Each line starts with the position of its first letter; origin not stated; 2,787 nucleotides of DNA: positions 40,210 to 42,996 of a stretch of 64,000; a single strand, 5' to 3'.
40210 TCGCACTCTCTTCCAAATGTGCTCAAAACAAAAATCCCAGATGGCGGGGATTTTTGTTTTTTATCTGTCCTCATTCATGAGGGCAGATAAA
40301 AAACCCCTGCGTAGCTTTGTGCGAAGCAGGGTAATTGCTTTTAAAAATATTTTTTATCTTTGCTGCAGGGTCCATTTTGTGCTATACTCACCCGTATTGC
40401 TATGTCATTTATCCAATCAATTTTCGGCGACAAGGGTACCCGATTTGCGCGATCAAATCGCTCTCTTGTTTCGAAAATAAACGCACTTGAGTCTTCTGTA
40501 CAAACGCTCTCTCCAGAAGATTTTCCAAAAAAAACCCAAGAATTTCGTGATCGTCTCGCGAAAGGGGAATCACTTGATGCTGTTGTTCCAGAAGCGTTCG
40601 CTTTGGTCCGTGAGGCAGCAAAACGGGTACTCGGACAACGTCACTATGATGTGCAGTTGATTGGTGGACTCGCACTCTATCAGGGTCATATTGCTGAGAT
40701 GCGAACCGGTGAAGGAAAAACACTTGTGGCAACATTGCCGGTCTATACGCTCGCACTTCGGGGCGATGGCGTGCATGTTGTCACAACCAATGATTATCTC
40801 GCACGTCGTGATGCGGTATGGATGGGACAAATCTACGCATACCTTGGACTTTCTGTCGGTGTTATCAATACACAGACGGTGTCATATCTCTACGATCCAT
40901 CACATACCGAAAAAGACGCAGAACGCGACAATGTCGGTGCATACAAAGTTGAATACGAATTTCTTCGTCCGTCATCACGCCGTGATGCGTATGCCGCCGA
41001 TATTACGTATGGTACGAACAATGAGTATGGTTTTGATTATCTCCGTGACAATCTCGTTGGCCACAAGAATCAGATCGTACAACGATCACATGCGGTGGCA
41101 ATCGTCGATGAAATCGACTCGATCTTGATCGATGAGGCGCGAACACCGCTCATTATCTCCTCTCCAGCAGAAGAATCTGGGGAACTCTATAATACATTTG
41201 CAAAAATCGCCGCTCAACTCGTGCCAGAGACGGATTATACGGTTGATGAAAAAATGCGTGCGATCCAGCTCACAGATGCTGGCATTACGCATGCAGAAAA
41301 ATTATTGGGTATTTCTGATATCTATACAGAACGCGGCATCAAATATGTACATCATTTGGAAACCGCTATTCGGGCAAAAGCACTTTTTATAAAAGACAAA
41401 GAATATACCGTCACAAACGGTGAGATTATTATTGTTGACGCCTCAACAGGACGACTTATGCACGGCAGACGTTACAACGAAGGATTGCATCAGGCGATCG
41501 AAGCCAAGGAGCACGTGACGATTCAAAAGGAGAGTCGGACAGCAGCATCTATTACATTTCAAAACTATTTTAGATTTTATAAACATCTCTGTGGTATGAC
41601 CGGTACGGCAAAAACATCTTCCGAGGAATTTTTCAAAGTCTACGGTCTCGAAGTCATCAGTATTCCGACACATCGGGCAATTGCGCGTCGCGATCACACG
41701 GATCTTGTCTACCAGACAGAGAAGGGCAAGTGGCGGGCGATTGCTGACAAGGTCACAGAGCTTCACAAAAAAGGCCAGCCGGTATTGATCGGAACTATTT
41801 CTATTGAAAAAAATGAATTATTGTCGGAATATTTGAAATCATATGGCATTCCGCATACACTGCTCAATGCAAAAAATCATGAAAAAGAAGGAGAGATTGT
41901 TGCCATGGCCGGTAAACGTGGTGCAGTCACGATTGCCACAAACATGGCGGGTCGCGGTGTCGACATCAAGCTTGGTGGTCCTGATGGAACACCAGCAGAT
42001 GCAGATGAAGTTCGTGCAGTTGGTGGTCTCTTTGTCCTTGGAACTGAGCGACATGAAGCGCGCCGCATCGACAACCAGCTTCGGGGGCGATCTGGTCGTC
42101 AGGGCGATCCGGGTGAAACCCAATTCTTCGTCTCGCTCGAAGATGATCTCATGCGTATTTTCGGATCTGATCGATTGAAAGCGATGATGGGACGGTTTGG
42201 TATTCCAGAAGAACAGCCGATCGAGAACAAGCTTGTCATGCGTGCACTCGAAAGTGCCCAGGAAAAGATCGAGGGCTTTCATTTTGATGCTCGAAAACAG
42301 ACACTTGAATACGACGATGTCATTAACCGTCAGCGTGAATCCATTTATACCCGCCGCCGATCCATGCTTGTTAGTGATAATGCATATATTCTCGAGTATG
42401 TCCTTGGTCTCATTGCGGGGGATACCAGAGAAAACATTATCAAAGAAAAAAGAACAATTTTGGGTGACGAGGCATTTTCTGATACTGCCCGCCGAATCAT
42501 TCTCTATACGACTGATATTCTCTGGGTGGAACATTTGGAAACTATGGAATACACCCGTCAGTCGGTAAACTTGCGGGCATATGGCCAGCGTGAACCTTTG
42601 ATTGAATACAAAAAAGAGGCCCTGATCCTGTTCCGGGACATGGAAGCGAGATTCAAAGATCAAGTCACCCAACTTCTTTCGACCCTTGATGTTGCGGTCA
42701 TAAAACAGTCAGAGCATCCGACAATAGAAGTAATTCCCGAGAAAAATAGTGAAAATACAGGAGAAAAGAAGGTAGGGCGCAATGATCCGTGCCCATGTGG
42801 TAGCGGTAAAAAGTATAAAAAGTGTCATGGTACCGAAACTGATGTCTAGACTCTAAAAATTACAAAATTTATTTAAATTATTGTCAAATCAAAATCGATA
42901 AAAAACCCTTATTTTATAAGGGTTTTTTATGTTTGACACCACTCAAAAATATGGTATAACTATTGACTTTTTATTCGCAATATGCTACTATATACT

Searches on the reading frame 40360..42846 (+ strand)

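Call 47: search_protein_families(library=pfam, proteins=[window:40360-42846:+], max_evalue=0.001)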
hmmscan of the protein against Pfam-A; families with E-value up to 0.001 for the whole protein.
window:40360-42846:+ (829 aa): 5 families
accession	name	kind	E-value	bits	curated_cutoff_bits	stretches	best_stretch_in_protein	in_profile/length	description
PF07517.20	SecA_DEAD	-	4.9e-120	400.6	24.6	1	19-424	2-289/290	SecA DEAD-like domain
PF21090.3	P-loop_SecA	-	5.9e-80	268.2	27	2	441-541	2-102/205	SecA P-loop domain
PF07516.18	SecA_SW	-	2e-39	136.2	26.7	2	620-684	1-64/200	SecA Wing and Scaffold domain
PF01043.26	SecA_PP_bind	-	1e-37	129.5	23.5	1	273-381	2-110/110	SecA preprotein cross-linking domain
PF02810.21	SEC-C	-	8.4e-11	42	20.4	1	807-824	1-18/19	SEC-C motif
